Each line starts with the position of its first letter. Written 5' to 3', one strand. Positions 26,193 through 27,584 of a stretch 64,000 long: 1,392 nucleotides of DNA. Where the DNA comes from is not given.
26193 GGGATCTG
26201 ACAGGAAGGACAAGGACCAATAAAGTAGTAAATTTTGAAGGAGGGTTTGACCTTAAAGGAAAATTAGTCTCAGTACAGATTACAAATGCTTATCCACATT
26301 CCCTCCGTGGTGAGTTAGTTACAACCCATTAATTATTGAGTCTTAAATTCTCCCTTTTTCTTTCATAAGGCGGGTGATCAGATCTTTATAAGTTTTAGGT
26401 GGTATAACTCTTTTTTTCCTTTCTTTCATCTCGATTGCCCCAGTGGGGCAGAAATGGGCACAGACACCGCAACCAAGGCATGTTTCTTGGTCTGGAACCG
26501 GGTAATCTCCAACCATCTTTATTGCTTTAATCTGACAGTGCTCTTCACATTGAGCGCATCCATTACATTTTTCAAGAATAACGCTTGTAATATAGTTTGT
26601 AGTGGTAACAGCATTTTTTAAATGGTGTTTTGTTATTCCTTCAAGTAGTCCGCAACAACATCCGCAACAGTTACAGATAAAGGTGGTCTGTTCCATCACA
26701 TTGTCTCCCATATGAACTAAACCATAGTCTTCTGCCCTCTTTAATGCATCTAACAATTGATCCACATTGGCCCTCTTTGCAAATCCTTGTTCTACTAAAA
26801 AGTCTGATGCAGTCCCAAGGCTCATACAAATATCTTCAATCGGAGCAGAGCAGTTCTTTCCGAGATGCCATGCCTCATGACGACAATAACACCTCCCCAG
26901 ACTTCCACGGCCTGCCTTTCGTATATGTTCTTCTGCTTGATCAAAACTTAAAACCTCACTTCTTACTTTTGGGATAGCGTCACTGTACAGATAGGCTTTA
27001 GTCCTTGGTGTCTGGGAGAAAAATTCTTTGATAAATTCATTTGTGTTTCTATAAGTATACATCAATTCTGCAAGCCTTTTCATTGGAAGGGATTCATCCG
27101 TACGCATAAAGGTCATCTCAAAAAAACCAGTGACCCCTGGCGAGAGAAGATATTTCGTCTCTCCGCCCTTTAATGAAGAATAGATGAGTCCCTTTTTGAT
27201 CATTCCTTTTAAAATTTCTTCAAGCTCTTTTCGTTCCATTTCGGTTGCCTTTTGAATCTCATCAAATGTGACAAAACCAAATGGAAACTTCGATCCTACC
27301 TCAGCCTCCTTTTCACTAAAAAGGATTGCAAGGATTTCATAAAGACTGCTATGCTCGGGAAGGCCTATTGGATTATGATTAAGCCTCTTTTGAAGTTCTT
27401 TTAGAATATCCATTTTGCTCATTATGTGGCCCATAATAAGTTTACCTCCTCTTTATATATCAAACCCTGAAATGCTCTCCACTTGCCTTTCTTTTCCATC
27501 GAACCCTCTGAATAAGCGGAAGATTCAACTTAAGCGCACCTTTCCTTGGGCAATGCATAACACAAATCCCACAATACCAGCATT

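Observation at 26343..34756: Two divergent AprB/AprA-like ferredoxin-flavoprotein pairs in mirror order, wired to a TAXI-TRAP importer: candidate undescribed redox catabolic module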

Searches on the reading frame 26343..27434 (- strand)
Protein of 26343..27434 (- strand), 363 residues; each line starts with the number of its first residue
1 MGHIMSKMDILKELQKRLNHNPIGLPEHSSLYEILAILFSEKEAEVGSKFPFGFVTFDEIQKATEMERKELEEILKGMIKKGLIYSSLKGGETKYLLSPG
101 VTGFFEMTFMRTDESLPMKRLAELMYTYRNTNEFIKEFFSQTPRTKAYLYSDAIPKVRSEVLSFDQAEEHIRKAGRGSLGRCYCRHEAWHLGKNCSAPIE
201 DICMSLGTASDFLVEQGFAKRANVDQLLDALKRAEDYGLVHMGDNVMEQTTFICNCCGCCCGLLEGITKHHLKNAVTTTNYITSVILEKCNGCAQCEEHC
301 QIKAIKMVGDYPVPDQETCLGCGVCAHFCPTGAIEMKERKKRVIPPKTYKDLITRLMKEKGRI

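Call 3: search_protein_families(library=pfam, proteins=[window:26343-27434:-], max_evalue=0.01)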
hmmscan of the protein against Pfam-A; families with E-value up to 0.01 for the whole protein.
window:26343-27434:- (363 aa): 12 families
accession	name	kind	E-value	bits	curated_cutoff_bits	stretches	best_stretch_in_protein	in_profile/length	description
PF00037.32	Fer4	-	6.7e-09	35.6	21.1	2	313-335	2-24/24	4Fe-4S binding domain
PF12838.12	Fer4_7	-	8.8e-09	36.1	27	2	289-333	1-52/52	4Fe-4S dicluster domain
PF12837.12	Fer4_6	-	1.3e-05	25.4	25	1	315-334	5-24/24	4Fe-4S binding domain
PF14697.11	Fer4_21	-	3.1e-05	24.5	35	1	288-336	6-59/59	4Fe-4S dicluster domain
PF13187.11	Fer4_9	-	0.00012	22.4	27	1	289-334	1-52/52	4Fe-4S dicluster domain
PF13237.11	Fer4_10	-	0.00014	22.2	25.5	1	313-342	3-36/53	4Fe-4S dicluster domain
PF12797.12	Fer4_2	-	0.00041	20.6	24.5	1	311-331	2-22/22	4Fe-4S binding domain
PF25160.1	LdpA_Fe-S-bd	-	0.0011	19.1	27.6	1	316-338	25-47/49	LdpA Fe-S cluster-binding domain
PF13484.11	Fer4_16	-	0.0014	19.8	30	1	319-341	2-22/66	4Fe-4S double cluster binding domain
PF13183.11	Fer4_8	-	0.0016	19.4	27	0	317-333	3-19/68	4Fe-4S dicluster domain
PF01399.33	PCI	-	0.0055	17.3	22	0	51-87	36-72/84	PCI domain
PF12800.12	Fer4_4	-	0.0099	16.6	24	1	317-332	2-17/17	4Fe-4S binding domain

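Call 4: search_protein_families(library=ncbifam, proteins=[window:26343-27434:-], max_evalue=0.01)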
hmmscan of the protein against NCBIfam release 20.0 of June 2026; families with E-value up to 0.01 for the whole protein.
window:26343-27434:- (363 aa): 52 families (the best 25 are shown)
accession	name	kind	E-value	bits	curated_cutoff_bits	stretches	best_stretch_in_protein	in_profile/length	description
NF005503.0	PRK07118.1-2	equivalog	6.5e-10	38.7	252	1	289-352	139-202/292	RnfABCDGE type electron transport complex subunit B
NF040770.1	hetero_SS_HdrA2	exception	1.2e-09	36.8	1100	1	275-342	564-631/777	CoB-CoM heterodisulfide reductase HdrA2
NF058577.1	FdxA_fam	equivalog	1.1e-08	35.2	65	1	285-333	4-52/52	4Fe-4S ferredoxin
NF038196.1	ferrodoxin_EFR1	subfamily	2.5e-08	34.2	75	1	266-341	164-236/242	EFR1 family ferrodoxin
TIGR02179.1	PorD_KorD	subfamily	9.9e-08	32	60.05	1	288-338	25-76/78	2-oxoacid:acceptor oxidoreductase, delta subunit, pyruvate/2-ketoisovalerate family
NF043069.1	T4HPD_activ_SAM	equivalog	9.9e-08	31.7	425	1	286-340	49-103/299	trans-4-hydroxy-L-proline dehydratase activase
TIGR02700.1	flavo_MJ0208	hypoth_equivalog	3.4e-07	29.8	251.35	1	273-338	133-199/234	dihydromethanopterin reductase (acceptor)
NF004914.0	PRK06273.1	equivalog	7.4e-07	29.1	163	2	316-358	50-92/167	ferredoxin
NF041891.1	hdrA_Methbact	equivalog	1.2e-06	27.1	1300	1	272-341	556-625/762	ferredoxin:CoB-CoM heterodisulfide reductase subunit HdrA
NF007202.0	PRK09623.1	equivalog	1.8e-06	28.2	166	1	279-340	42-104/105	3-methyl-2-oxobutanoate dehydrogenase subunit delta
NF007203.0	PRK09624.1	equivalog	2.4e-06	27.7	171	1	288-338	51-102/105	pyuvate ferredoxin oxidoreductase subunit delta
NF042909.1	FMH_DH_FwdF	exception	2.9e-06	26.6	375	1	315-345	136-166/336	tungsten-dependent formylmethanofuran dehydrogenase subunit FwdF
NF005505.0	PRK07118.1-4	equivalog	4.7e-06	26.3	378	1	233-337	151-265/265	Fe-S cluster domain-containing protein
NF040864.1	HgcB_ferredoxin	equivalog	6.6e-06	25.9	99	1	286-337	12-64/93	mercury methylation ferredoxin HgcB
TIGR03294.1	FrhG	equivalog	8.2e-06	25.7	245.5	1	288-340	174-226/228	coenzyme F420 hydrogenase subunit gamma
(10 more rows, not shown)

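Call 28: search_solved_structures(query=window:26343-27434:-, max_evalue=0.01)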
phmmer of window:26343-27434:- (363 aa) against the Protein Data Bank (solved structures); distinct sequences matched with E-value up to 0.01: 54.
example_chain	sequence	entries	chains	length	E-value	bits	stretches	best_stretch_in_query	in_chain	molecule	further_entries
9sw6_G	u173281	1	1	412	3.1e-11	46.3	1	285-340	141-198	Polyferredoxin protein MvhB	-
9sw6_H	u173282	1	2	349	6.9e-11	45.2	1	276-351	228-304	Tungsten formylmethanofuran dehydrogenase, subunit F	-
9sfi_T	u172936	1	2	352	5.3e-10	42.2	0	315-336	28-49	4Fe-4S ferredoxin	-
7zc6_B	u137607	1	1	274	9.8e-10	41.4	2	289-334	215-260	RnfB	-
5t5i_F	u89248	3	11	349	7.9e-09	38.4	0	314-342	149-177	Tungsten formylmethanofuran dehydrogenase subunit fwdF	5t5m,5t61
7npa_A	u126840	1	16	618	9.6e-09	38.1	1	287-352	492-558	Coenzyme F420-dependent sulfite reductase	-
7np8_A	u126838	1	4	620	1.7e-08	37.3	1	285-350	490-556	Coenzyme F420-dependent sulfite reductase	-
9sfi_O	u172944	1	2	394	5.1e-08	35.7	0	286-337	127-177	Ferredoxin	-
1fdn_A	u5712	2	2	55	1.3e-06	31.1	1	285-333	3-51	FERREDOXIN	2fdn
1fca_A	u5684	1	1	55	1.4e-06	31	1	285-333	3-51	FERREDOXIN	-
9tn7_A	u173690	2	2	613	2.7e-06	30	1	287-338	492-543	Coenzyme F420 hydrogenase/dehydrogenase beta subunit domain protein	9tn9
6fah_A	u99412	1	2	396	4.6e-06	29.3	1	284-352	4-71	Caffeyl-CoA reductase-Etf complex subunit CarE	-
1clf_A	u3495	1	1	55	6.9e-06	28.7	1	286-333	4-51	FERREDOXIN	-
9sfi_A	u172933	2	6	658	7.1e-06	28.7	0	313-338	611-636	CoB--CoM heterodisulfide reductase iron-sulfur subunit A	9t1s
9mqx_B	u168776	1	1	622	1.8e-05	27.3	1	274-341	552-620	NADH:ubiquinone oxidoreductase, NADH-binding (51 kD) subunit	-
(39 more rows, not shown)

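Call 52: find_homologous_proteins(query=window:26343-27434:-, max_evalue=0.00001)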
Query window:26343-27434:- (363 aa): 2979 proteins with E <= 0.00001 among 4404 candidates; the best 120 are listed.
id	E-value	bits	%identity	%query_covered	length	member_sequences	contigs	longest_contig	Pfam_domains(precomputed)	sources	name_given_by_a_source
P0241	3.4e-224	762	88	100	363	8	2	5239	PF14697.12,PF12837.13,PF00037.33,PF12838.13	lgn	-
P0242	5.4e-212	722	85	100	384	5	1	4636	PF14697.12,PF00037.33,PF12838.13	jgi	jgi:ferredoxin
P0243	2.2e-209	713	83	100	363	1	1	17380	PF14697.12,PF12837.13,PF00037.33,PF12838.13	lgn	-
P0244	1.3e-187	641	74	100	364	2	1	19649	PF14697.12,PF12837.13,PF00037.33,PF13237.12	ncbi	-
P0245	1.4e-187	641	73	100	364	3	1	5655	PF14697.12,PF12797.13,PF12837.13,PF00037.33,PF12838.13,PF13237.12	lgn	-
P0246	2.5e-187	640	74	100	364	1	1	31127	PF14697.12,PF12797.13,PF12837.13,PF00037.33,PF12838.13,PF13237.12,PF13187.12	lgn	-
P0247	2.6e-186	637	73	100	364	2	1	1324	PF14697.12,PF00037.33,PF12838.13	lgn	-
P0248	3.5e-185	633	73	100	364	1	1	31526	PF14697.12,PF12797.13,PF12837.13,PF00037.33,PF12838.13,PF13237.12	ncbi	-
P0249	3.6e-185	633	72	100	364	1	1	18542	PF14697.12,PF00037.33,PF12838.13,PF13237.12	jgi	jgi:Na+-translocating ferredoxin:NAD+ oxidoreductase RNF subunit RnfB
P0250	3.7e-185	633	72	100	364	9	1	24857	PF14697.12,PF12797.13,PF12837.13,PF00037.33,PF12838.13,PF13237.12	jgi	-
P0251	4.9e-185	633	73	100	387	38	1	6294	PF14697.12,PF00037.33,PF12838.13,PF13237.12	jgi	jgi:Pyruvate/2-oxoacid:ferredoxin oxidoreductase delta subunit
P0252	1.2e-184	632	74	100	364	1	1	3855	PF14697.12,PF12837.13,PF00037.33,PF12838.13,PF13237.12,PF13187.12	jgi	-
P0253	1.6e-184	631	72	100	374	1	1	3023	PF14697.12,PF12797.13,PF12837.13,PF00037.33,PF12838.13,PF13237.12,PF13187.12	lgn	-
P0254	6.0e-184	629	73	100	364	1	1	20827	PF14697.12,PF00037.33,PF12838.13,PF13237.12,PF13187.12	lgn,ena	-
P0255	6.9e-184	629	71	100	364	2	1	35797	PF14697.12,PF12797.13,PF12837.13,PF00037.33,PF12838.13,PF13237.12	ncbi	-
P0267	1.1e-181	622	72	100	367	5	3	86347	PF14697.12,PF00037.33,PF13237.12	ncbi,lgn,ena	-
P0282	5.1e-180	616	70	100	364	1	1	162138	PF14697.12,PF00037.33,PF12838.13,PF13237.12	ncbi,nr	ncbi:MAG: 4Fe-4S binding protein [Desulfobacterota bacterium]|nr:4Fe-4S binding protein [Thermodesul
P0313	1.1e-176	605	69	100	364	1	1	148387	PF14697.12,PF12837.13,PF00037.33,PF12838.13,PF13237.12,PF13187.12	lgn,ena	-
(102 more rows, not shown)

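Call 53: find_encoding_contigs(protein=P0282, flank=6000, max_places=1)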
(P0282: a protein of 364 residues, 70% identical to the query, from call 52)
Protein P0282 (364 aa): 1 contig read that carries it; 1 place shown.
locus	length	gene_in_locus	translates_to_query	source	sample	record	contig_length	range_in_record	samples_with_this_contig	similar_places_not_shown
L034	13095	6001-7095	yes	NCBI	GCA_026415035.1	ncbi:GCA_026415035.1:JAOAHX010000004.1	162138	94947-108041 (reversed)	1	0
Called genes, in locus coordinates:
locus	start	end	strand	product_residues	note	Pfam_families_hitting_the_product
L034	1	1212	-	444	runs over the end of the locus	PF00501:AMP-binding, PF14535:AMP-binding_C_2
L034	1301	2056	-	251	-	PF00850:Hist_deacetyl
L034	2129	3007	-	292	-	PF00892:EamA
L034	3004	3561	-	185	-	PF00293:NUDIX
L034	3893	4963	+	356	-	PF00037:Fer4 (faint), PF12837:Fer4_6 (faint), PF12838:Fer4_7, PF13237:Fer4_10 (faint), PF13484:Fer4_16 (weak)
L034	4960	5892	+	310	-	PF02826:2-Hacid_dh_C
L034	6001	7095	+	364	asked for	PF13237:Fer4_10 (faint), PF14697:Fer4_21 (weak), PF12838:Fer4_7 (weak), PF00037:Fer4 (weak)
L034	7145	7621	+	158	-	-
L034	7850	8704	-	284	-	PF00491:Arginase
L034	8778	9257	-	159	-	PF01862:PvlArgDC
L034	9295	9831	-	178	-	PF12844:HTH_19 (weak), PF13443:HTH_26 (weak), PF13560:HTH_31 (weak), PF13744:HTH_37 (weak), PF01381:HTH_3, PF07883:Cupin_2, PF02311:AraC_binding (weak)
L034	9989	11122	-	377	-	PF00278:Orn_DAP_Arg_deC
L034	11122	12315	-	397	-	PF03435:Sacchrp_dh_NADP, PF16653:Sacchrp_dh_C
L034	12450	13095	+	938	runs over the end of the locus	PF00005:ABC_tran (faint), PF02463:SMC_N (faint), PF13191:AAA_16 (faint), PF13304:AAA_21 (faint), PF13481:AAA_25 (faint), PF13555:AAA_29 (faint), PF17760:UvrA_inter, PF17755:UvrA_DNA-bind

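Call 54: find_encoding_contigs(protein=P0313, flank=6000, max_places=1)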
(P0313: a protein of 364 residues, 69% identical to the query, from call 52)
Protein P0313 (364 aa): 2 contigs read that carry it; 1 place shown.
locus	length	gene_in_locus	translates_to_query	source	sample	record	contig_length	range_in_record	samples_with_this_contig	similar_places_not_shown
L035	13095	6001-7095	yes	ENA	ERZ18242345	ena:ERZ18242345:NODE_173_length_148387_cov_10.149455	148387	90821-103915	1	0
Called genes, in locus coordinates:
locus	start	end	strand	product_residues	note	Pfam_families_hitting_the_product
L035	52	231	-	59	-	-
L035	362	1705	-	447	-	PF00501:AMP-binding (weak), PF14535:AMP-binding_C_2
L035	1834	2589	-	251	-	PF00850:Hist_deacetyl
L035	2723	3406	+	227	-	PF04474:DUF554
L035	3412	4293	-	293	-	PF00892:EamA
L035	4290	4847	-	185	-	PF00293:NUDIX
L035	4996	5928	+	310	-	PF02826:2-Hacid_dh_C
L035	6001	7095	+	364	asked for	PF13237:Fer4_10 (weak), PF14697:Fer4_21, PF12837:Fer4_6 (faint), PF12838:Fer4_7, PF13187:Fer4_9 (weak), PF00037:Fer4 (weak)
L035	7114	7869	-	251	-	PF00440:TetR_N, PF08359:TetR_C_4 (weak), PF17932:TetR_C_24, PF17935:TetR_C_27 (weak)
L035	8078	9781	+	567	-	PF01642:MM_CoA_mutase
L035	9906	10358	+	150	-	PF02310:B12-binding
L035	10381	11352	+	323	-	PF03308:MeaB, PF02492:cobW (faint)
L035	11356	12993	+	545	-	PF01642:MM_CoA_mutase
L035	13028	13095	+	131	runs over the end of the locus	PF02310:B12-binding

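Call 55: find_encoding_contigs(protein=P0267, flank=6000, max_places=1)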
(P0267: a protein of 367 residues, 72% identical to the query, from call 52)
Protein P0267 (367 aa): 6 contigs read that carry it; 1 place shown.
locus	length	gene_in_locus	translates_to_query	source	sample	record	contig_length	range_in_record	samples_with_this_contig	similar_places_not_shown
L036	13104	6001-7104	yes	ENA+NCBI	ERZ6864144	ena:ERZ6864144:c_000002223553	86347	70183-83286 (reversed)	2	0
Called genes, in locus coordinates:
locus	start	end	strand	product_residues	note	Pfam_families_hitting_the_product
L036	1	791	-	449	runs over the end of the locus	PF00501:AMP-binding, PF14535:AMP-binding_C_2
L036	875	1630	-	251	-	PF00850:Hist_deacetyl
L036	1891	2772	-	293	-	PF00892:EamA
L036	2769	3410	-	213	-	PF00293:NUDIX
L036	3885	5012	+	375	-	PF00037:Fer4 (faint), PF12838:Fer4_7, PF13484:Fer4_16 (weak)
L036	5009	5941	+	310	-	PF02826:2-Hacid_dh_C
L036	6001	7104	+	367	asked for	PF13237:Fer4_10 (faint), PF14697:Fer4_21, PF00037:Fer4 (weak)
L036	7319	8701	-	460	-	PF14535:AMP-binding_C_2 (weak)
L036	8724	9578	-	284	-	PF00491:Arginase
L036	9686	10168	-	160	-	PF01862:PvlArgDC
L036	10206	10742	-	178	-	PF12844:HTH_19 (weak), PF13443:HTH_26 (weak), PF13560:HTH_31, PF13744:HTH_37 (weak), PF01381:HTH_3, PF07883:Cupin_2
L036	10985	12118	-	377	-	PF00278:Orn_DAP_Arg_deC, PF02784:Orn_Arg_deC_N (weak)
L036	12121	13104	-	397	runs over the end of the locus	PF03435:Sacchrp_dh_NADP, PF16653:Sacchrp_dh_C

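Call 79: search_protein_families(library=ncbifam, proteins=[L034:3893-4963:+, L034:4960-5892:+], max_evalue=1e-8)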
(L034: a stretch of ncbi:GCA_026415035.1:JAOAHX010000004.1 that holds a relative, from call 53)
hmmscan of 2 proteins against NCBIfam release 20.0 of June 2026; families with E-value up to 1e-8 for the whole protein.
L034:3893-4963:+ (356 aa): 1 family
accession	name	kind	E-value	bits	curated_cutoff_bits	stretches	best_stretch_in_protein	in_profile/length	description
TIGR02486.1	RDH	subfamily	1.4e-56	192.6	160.35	1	123-334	88-314/314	reductive dehalogenase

L034:4960-5892:+ (310 aa): 19 families
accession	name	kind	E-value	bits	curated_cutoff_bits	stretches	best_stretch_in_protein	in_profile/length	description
NF041369.1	Dhydh_Halo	equivalog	5.1e-51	173.7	400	1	19-278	18-276/305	D-2-hydroxyacid dehydrogenase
NF012013.0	PRK15469.1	equivalog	1.1e-37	129.7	403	1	6-310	4-312/312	glyoxylate/hydroxypyruvate reductase GhrA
NF009714.1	PRK13243.1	equivalog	4.6e-36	124.8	455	1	46-305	51-323/332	glyoxylate reductase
TIGR01327.1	PGDH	equivalog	2.8e-31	108.9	454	1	98-275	99-279/525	phosphoglycerate dehydrogenase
NF006263.0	PRK08410.1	equivalog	3.7e-29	102.1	389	1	24-275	23-285/311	D-2-hydroxyacid dehydrogenase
NF005069.0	PRK06487.1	equivalog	2.1e-27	96.1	448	1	18-275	23-289/320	2-hydroxyacid dehydrogenase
NF011938.0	PRK15409.1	equivalog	4.8e-27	94.8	492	1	34-275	36-287/324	glyoxylate/hydroxypyruvate reductase GhrB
NF005027.0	PRK06436.1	equivalog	1.3e-22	80.3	261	1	62-286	49-267/303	2-hydroxyacid dehydrogenase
NF008759.0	PRK11790.1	equivalog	7.3e-22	77.6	404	1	98-277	113-297/410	phosphoglycerate dehydrogenase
NF005750.0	PRK07574.1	equivalog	4e-20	72.2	329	1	54-279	106-339/386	NAD-dependent formate dehydrogenase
NF005387.0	PRK06932.1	equivalog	3e-19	69.1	492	1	33-275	34-288/314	2-hydroxyacid dehydrogenase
NF001309.0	PRK00257.1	equivalog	1.1e-16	60.9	434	1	132-278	113-259/379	4-phosphoerythronate dehydrogenase PdxB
NF000492.1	vanH_gen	exception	8.2e-16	57.9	540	1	90-254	94-255/312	D-lactate dehydrogenase VanH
NF000128.1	vanH-Sc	exception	2.2e-12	46.7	650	1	89-254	113-275/337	D-lactate dehydrogenase VanH-Sc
NF000371.1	vanH_Agroup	exception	3.6e-10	39.6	700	1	90-254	99-260/322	VanH-A/VanH-Pt family D-lactate dehydrogenase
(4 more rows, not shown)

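Call 89: predict_structure(alignment_id=A5)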
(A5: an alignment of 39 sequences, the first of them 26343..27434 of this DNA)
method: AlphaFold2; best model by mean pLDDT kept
length: 363 residues; sequences in the alignment: 39
mean_pLDDT: 60.3   pTM: 0.49
mean pLDDT of the five models: 60.3, 53.5, 49.5, 45.2, 40.0
residues with pLDDT >= 90: 44; 70-90: 89; 50-70: 83; < 50: 147
segments of 3 or more residues with pLDDT < 50: 1-29, 99-159, 183-195, 245-249, 259-278, 344-353, 355-357, 359-361
pLDDT, mean of each block of 10 residues (from residue 1): 34 38 34 60 81 81 93 86 67 68 32 37 42 40 26 35 71 84 43 51 72 58 93 69 51 58 41 46 88 86 81 79 76 81 46 48 46
secondary structure, 60 per line:
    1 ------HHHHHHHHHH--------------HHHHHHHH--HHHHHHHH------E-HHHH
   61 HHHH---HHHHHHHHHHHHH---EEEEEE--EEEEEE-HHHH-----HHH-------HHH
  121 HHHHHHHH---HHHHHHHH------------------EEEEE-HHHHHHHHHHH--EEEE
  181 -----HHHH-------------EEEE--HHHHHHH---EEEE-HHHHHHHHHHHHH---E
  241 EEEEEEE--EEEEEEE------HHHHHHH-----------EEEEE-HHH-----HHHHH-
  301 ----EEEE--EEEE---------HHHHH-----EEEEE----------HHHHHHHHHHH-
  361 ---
elements in order: H7-16 H31-38 H41-48 H57-64 H68-80 E84-89 E92-97 H99-102 H118-128 H132-139 E158-162 H164-174 E177-180 H186-189 E203-206 H209-215 E219-222 H224-236 E240-247 E250-256 H263-269 E281-285 H295-299 E305-308 E311-314 H324-328 E334-338 H349-359

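Call 91: fold_search(model_id=the predicted structure, library=pdb)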
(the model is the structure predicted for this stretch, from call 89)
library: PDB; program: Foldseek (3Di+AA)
matches with E <= 10: 1600; with E <= 0.001: 1
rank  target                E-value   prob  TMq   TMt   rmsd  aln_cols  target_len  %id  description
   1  9bt4_G                9.9e-04  1.00  0.17  0.69   1.1        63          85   33  Pyruvate:Ferredoxin Oxidoreductase from Methanosarcina acetivorans (released 2024-10-09)
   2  5c4i_B                1.4e-03  1.00  0.17  0.20   1.5        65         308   29  Structure of an Oxalate Oxidoreductase (released 2015-07-01)
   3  7npa_D                1.8e-03  0.82  0.17  0.10  23.0       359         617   15  Crystal structure of the Coenzyme F420-dependent sulfite reductase from Methanothermococcus thermolithotrophicus at 1. (released 2022-03-23)
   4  7npa_A                1.8e-03  0.82  0.18  0.11  23.1       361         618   15  Crystal structure of the Coenzyme F420-dependent sulfite reductase from Methanothermococcus thermolithotrophicus at 1. (released 2022-03-23)
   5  9bt4_H                1.9e-03  1.00  0.16  0.69   0.9        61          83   33  Pyruvate:Ferredoxin Oxidoreductase from Methanosarcina acetivorans (released 2024-10-09)
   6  5exe_B                1.9e-03  1.00  0.17  0.20   1.6        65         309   26  Crystal structure of oxalate oxidoreductase from Moorella thermoacetica bound with carboxy-TPP adduct (released 2015-12-30)
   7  7np8_A                2.2e-03  0.80  0.19  0.12  23.3       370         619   15  Crystal structure of the Coenzyme F420-dependent sulfite reductase from Methanocaldococcus jannaschii at 2.3-A resolut (released 2022-03-23)
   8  7np8_B                2.8e-03  0.75  0.17  0.11  24.1       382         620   13  Crystal structure of the Coenzyme F420-dependent sulfite reductase from Methanocaldococcus jannaschii at 2.3-A resolut (released 2022-03-23)
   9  5bqt_A                2.9e-03  0.94  0.20  0.27  28.6       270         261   13  Structure of TrmBL2, an archaeal chromatin protein, shows a novel mode of DNA binding. (released 2015-09-02)
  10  5c4i_E                3.3e-03  1.00  0.17  0.20   1.5        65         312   29  Structure of an Oxalate Oxidoreductase (released 2015-07-01)
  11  5exd_H                3.7e-03  1.00  0.17  0.21   1.6        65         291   26  Crystal structure of oxalate oxidoreductase from Moorella thermoacetica bound with carboxy-di-oxido-methyl-TPP (COOM-T (released 2015-12-30)
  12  5bpd_B                4.1e-03  0.93  0.20  0.27  29.4       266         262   14  Structure of TrmBL2, an archaeal chromatin protein, shows a novel mode of DNA binding. (released 2015-09-02)
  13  7npa_N                4.3e-03  0.69  0.17  0.11  22.9       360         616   15  Crystal structure of the Coenzyme F420-dependent sulfite reductase from Methanothermococcus thermolithotrophicus at 1. (released 2022-03-23)
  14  5exd_E                5.1e-03  1.00  0.17  0.21   1.5        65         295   29  Crystal structure of oxalate oxidoreductase from Moorella thermoacetica bound with carboxy-di-oxido-methyl-TPP (COOM-T (released 2015-12-30)
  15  7q4w_B                6.0e-03  1.00  0.15  0.12   1.5        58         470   28  CryoEM structure of electron bifurcating Fe-Fe hydrogenase HydABC complex A. woodii in the oxidised state (released 2023-02-15)
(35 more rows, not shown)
